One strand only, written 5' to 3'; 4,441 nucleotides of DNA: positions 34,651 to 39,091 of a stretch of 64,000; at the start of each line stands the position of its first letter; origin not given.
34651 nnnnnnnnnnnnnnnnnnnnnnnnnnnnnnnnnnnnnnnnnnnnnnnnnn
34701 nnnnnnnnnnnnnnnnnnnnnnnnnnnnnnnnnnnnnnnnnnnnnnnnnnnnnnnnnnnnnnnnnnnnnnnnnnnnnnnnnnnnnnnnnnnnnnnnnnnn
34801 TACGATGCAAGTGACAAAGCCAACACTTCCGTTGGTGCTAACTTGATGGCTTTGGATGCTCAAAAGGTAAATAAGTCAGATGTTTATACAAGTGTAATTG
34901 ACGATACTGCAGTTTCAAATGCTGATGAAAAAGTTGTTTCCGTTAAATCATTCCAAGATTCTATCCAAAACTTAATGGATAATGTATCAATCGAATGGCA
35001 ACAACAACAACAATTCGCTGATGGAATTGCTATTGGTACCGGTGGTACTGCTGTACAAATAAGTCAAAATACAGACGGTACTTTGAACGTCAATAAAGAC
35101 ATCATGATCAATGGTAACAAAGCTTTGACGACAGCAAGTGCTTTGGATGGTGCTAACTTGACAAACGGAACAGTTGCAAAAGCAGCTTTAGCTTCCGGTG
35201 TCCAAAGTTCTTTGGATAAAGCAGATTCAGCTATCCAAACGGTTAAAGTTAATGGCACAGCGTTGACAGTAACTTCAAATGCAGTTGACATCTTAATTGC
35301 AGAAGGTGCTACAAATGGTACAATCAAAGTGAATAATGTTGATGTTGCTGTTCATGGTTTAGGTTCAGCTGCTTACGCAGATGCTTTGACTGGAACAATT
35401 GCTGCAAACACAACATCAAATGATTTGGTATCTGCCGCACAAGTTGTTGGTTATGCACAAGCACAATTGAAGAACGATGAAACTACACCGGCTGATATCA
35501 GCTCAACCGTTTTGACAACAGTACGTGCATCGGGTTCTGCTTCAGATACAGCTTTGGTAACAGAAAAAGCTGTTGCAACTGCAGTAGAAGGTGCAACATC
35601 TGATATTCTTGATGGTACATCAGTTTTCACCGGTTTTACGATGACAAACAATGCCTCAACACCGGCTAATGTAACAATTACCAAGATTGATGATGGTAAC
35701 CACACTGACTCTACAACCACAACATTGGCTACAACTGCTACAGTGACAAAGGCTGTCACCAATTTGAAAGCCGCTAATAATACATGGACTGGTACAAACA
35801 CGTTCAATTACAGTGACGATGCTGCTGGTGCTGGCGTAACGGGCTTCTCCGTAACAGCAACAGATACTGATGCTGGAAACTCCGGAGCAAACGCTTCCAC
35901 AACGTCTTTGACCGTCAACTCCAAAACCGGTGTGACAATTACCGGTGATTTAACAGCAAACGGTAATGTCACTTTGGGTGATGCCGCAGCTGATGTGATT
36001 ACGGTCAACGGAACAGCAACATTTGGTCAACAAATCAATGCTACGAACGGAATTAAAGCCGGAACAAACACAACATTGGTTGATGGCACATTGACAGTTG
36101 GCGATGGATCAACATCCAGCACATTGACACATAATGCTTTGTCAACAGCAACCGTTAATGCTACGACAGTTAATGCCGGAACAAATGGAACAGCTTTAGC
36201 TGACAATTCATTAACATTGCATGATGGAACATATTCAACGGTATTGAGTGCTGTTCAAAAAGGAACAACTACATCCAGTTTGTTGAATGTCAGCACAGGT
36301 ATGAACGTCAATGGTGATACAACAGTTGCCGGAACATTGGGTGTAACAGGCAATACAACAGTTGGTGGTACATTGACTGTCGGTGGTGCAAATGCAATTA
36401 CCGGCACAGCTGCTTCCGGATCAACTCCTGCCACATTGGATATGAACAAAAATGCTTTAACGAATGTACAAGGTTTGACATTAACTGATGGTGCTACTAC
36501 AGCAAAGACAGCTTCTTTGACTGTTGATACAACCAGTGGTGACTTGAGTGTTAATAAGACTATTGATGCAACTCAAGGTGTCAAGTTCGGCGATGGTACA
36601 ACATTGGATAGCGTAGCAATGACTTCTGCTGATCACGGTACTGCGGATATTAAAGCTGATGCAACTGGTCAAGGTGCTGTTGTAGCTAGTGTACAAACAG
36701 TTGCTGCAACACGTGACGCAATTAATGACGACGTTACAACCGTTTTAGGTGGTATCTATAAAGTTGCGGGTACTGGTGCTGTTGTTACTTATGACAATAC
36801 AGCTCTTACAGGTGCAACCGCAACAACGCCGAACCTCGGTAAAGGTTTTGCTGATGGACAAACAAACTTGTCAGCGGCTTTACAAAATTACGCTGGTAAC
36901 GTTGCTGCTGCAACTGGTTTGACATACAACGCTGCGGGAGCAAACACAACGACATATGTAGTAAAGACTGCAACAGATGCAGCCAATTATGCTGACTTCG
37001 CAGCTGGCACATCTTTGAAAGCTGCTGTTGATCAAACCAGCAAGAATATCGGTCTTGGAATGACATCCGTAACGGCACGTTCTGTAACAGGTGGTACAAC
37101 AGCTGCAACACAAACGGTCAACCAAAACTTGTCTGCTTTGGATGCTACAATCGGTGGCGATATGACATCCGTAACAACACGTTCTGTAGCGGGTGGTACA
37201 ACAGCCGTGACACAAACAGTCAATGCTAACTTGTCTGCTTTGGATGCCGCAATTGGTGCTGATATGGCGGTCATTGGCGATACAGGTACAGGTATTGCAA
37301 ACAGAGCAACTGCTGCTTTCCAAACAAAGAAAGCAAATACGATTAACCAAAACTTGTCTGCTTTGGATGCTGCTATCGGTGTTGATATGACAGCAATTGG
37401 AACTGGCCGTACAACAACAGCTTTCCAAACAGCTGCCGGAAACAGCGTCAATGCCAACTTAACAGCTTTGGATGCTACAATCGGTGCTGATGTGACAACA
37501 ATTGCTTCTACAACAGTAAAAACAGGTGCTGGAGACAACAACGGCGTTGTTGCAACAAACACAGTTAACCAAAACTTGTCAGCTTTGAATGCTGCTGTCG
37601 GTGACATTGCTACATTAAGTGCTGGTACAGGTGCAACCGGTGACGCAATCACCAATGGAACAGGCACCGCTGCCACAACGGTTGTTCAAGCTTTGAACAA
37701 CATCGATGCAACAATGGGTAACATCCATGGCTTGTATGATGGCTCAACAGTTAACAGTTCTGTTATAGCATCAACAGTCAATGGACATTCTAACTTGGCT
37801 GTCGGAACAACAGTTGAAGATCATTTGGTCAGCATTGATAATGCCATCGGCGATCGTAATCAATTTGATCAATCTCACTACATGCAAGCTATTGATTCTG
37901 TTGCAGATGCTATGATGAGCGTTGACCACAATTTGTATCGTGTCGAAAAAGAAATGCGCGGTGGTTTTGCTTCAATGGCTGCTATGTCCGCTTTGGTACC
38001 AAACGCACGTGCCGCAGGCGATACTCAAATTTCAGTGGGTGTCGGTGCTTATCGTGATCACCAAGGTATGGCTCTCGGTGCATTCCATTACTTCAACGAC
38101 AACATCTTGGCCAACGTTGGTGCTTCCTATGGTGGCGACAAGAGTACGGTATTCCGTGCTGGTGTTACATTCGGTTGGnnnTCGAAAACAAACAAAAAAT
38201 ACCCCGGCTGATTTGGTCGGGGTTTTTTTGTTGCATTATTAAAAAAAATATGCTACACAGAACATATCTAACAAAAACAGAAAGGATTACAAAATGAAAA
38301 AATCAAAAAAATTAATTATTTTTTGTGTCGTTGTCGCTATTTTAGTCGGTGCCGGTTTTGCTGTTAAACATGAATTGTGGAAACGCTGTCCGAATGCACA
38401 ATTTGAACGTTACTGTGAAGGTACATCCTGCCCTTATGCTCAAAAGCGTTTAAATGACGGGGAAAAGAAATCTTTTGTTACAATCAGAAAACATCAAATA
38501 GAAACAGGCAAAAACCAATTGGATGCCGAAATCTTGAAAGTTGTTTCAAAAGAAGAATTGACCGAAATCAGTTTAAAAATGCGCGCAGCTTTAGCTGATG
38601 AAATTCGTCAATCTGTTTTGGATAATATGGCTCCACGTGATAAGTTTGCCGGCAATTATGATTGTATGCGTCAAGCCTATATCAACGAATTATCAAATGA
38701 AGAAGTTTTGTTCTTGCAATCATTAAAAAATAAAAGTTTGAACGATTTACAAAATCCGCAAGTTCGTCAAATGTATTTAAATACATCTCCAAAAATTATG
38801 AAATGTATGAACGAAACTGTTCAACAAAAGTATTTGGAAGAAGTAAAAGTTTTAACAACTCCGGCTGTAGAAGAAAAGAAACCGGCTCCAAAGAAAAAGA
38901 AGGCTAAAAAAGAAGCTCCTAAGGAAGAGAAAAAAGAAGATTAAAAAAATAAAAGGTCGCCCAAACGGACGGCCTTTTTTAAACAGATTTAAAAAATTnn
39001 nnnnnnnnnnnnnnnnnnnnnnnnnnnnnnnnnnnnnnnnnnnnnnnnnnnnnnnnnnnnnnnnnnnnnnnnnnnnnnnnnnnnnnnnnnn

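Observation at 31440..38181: OmpA/Pal-like lipoprotein gene coupled to a YadA-anchor trimeric autotransporter bearing Chlamydia-Pmp-like GGAI/FxxN repeats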

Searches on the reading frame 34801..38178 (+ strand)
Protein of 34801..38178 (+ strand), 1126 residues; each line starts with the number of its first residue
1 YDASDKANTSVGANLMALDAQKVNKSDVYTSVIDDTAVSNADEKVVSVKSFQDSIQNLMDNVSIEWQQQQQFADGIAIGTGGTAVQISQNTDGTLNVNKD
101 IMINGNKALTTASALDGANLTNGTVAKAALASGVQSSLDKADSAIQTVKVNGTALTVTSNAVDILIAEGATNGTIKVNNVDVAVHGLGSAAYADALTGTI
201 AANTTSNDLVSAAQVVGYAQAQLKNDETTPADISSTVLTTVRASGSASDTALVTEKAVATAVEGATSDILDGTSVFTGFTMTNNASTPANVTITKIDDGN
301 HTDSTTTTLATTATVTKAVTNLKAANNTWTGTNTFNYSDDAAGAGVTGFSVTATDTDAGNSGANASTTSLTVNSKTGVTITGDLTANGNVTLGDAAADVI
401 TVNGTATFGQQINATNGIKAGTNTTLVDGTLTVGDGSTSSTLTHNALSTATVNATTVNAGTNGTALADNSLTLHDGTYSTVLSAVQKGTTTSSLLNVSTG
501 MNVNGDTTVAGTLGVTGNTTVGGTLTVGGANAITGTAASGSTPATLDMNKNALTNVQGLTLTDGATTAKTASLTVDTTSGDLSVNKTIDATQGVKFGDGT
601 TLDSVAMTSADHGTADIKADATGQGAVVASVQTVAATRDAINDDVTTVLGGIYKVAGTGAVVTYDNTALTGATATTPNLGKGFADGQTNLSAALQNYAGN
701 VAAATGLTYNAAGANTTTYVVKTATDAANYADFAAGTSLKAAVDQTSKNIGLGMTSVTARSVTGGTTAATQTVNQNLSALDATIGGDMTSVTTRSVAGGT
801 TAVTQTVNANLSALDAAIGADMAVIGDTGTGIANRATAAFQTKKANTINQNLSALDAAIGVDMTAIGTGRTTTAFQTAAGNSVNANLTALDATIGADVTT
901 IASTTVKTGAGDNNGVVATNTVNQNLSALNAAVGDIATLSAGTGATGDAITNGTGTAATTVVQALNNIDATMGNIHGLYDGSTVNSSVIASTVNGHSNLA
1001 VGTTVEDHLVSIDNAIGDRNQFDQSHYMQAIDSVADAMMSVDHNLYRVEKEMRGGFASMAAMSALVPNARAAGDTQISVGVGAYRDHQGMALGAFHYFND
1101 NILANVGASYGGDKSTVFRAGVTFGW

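Call 55: predict_structure(alignment_id=A5)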
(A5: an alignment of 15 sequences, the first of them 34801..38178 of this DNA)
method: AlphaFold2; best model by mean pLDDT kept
length: 1126 residues; sequences in the alignment: 15
mean_pLDDT: 40.6   pTM: 0.27
mean pLDDT of the five models: 40.6, 40.2, 39.1, 37.4, 35.6
residues with pLDDT >= 90: 0; 70-90: 8; 50-70: 184; < 50: 934
segments of 3 or more residues with pLDDT < 50: 1-365, 429-522, 524-548, 550-635, 671-674, 676-679, 720-853, 855-858, 860-863, 865-868, 873-876, 878-882, 891-955, 972-980, 982-999, 1005-1007, 1015-1052, 1054-1074, 1079-1087, 1100-1108, 1111-1126
pLDDT, mean of each block of 10 residues (from residue 1): 29 26 29 29 34 38 32 30 28 30 29 32 30 31 37 36 38 37 32 30 29 29 29 29 29 27 28 29 29 28 29 32 29 29 31 31 49 61 69 57 68 58 54 40 31 32 35 40 35 39 41 43 46 42 44 40 36 36 34 44 43 40 41 52 56 56 61 49 58 64 61 55 39 42 44 33 38 43 40 33 37 45 37 36 39 48 47 49 53 42 36 37 44 43 42 49 51 44 44 43 51 47 40 44 46 48 46 49 44 52 46 44 38
secondary structure, 60 per line:
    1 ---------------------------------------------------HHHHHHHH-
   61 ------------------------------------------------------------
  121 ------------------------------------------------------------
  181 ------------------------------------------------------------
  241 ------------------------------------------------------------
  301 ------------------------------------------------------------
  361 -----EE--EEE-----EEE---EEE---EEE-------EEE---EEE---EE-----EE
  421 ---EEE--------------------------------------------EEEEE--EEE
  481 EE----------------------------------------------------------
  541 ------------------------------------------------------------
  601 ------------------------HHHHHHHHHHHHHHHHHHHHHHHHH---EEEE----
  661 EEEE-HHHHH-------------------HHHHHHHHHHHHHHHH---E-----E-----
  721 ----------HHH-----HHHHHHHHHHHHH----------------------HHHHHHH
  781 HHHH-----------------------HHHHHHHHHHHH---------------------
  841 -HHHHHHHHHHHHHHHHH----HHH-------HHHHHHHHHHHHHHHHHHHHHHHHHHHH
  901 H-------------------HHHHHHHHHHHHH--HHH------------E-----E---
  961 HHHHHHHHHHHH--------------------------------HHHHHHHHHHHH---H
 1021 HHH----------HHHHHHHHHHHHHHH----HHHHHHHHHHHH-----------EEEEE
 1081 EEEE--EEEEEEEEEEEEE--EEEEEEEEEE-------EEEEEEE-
elements in order (helices of 4 or more, strands of 3 or more residues): H52-59 E370-372 E378-380 E384-386 E390-392 E400-402 E406-408 E424-426 E471-475 E478-482 H625-649 E653-656 E661-664 H666-670 H690-705 H739-751 H774-784 H808-819 H842-858 H873-901 H921-933 H961-972 H1005-1016 H1020-1023 H1034-1048 H1053-1064 E1076-1084 E1087-1099 E1102-1111 E1119-1125

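Call 58: search_solved_structures(query=A5, max_evalue=1)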
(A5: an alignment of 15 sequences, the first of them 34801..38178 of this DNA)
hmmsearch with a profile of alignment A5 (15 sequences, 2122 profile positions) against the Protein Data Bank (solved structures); distinct sequences matched with E-value up to 1: 2.
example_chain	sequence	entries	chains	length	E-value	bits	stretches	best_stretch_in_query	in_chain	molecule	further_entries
2lme_A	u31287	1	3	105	4.2e-08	34.4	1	2032-2116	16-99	Adhesin yadA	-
7ung_C0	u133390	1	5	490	0.56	10.8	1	1165-1378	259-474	Tektin-3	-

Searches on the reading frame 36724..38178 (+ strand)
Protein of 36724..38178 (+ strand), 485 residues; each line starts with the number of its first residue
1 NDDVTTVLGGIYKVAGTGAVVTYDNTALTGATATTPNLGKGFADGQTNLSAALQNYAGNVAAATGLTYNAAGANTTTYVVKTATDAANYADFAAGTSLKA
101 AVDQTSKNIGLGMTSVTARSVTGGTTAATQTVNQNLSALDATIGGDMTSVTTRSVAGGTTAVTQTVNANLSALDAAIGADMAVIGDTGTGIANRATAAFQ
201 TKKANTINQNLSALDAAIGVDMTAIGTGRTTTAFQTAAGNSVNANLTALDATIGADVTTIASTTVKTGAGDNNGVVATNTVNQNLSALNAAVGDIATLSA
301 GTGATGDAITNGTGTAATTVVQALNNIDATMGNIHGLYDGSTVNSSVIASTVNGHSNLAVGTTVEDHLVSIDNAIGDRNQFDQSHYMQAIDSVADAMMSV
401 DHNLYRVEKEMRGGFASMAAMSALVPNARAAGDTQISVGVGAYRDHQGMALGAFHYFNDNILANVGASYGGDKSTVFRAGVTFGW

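Call 6: search_protein_families(library=pfam, proteins=[window:36724-38178:+], max_evalue=10)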
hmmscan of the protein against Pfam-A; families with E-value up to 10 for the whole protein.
window:36724-38178:+ (485 aa): 1 family
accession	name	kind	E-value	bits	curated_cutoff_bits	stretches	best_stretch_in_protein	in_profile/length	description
PF03895.21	YadA_anchor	-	5.6e-14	52.4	22.7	2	426-485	1-60/60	YadA-like membrane anchor domain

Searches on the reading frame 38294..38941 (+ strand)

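Call 4: search_protein_families(library=pfam, proteins=[window:38294-38941:+], max_evalue=0.01)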
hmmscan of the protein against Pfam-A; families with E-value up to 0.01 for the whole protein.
window:38294-38941:+ (216 aa): 0 families

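Call 24: search_protein_families(library=ncbifam, proteins=[window:38294-38941:+], max_evalue=0.1)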
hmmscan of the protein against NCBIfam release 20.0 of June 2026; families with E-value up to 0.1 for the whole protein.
window:38294-38941:+ (216 aa): 0 families

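Call 52: search_protein_families(library=pfam, proteins=[window:38294-38941:+], max_evalue=1)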
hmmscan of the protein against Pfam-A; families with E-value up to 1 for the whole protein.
window:38294-38941:+ (216 aa): 3 families
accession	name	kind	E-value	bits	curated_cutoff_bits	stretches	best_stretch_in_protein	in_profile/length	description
PF01412.23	ArfGap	-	0.029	14.9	28.7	1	123-184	51-112/117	Putative GTPase activating protein for Arf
PF10553.14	MSV199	-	0.039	14.7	22.4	0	36-106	53-123/132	MSV199 domain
PF21431.3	Col-Pyo_DNase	-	0.065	13.8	27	0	27-89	58-119/124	Colicin/Pyocin-S2, DNase domain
